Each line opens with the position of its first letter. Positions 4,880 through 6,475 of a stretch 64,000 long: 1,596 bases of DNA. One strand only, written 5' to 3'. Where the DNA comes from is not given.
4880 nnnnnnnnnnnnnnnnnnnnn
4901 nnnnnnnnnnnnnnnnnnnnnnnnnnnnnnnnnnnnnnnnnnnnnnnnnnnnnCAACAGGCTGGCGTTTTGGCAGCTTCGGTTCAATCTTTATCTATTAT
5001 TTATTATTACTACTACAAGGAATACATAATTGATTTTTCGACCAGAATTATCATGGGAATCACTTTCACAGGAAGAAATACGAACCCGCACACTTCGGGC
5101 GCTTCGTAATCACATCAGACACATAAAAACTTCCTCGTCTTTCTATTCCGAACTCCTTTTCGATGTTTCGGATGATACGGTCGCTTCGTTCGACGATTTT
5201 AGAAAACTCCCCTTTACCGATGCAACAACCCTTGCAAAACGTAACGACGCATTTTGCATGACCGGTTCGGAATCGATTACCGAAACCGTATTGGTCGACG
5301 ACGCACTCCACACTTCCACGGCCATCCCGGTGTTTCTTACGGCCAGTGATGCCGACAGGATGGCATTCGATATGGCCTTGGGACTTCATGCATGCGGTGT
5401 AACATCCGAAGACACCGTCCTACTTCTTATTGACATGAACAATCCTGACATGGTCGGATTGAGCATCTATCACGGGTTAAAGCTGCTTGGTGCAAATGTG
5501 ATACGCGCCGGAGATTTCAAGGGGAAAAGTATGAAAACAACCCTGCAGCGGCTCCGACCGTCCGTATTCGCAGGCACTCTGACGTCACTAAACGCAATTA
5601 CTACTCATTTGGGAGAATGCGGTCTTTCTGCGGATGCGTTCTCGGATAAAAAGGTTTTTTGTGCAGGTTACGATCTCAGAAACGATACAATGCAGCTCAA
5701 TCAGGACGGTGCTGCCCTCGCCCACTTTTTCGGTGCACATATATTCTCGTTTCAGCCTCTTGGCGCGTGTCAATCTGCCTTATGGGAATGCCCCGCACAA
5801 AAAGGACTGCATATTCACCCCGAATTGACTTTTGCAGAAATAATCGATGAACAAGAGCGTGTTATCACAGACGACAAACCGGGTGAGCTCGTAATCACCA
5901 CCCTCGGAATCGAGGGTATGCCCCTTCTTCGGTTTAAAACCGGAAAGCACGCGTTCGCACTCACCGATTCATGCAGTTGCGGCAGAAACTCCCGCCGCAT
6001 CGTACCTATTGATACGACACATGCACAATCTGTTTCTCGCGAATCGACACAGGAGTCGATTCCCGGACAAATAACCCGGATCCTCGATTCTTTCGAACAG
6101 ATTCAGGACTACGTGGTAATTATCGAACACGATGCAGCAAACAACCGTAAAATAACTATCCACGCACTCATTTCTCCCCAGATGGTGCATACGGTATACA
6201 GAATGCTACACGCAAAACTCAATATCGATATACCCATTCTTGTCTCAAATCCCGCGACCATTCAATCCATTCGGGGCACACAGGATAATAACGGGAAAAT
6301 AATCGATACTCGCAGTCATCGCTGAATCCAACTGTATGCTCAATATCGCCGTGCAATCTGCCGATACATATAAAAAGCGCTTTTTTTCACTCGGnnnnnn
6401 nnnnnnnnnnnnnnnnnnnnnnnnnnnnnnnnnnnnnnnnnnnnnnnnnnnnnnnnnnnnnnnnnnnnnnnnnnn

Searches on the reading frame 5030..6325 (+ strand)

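Call 3: search_protein_families(library=pfam, proteins=[window:5030-6325:+], max_evalue=0.1)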
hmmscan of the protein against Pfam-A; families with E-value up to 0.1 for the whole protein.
window:5030-6325:+ (431 aa): 1 family
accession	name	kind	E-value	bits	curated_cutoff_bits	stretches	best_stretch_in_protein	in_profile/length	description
PF00501.34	AMP-binding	-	0.0016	17.8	29.9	0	155-290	233-375/384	AMP-binding enzyme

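Call 4: search_protein_families(library=ncbifam, proteins=[window:5030-6325:+], max_evalue=0.1)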
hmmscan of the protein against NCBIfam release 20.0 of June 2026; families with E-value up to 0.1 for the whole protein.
window:5030-6325:+ (431 aa): 7 families
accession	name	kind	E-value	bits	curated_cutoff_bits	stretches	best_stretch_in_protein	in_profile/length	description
NF053551.1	FlxY_rubin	equivalog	1.3e-65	221.8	520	1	11-419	3-413/424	flexirubin biosynthesis putative acyl-CoA ligase FlxY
NF045666.1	DVU1553_fam_AMP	equivalog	2e-40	138.9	300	1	10-327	16-327/331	DVU_1553 family AMP-dependent CoA ligase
NF041878.1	paak_haloarch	equivalog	2.4e-23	82.4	700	1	9-362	5-355/427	phenylacetate--CoA ligase PaaK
TIGR02155.1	PA_CoA_ligase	equivalog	4.7e-16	58.3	646.3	1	10-389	1-374/422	phenylacetate--CoA ligase PaaK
TIGR03335.1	F390_ftsA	equivalog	1e-08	34.3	458.7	1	14-325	11-324/445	coenzyme F390 synthetase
NF041217.1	BagE_FevW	exception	0.00063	18.8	800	1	254-319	236-300/424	bagremycin/ferroverdin synthetase BagE/FevW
NF004808.0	PRK06155.1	equivalog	0.048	11.9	722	0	103-190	47-132/542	ATP-dependent acyl-CoA ligase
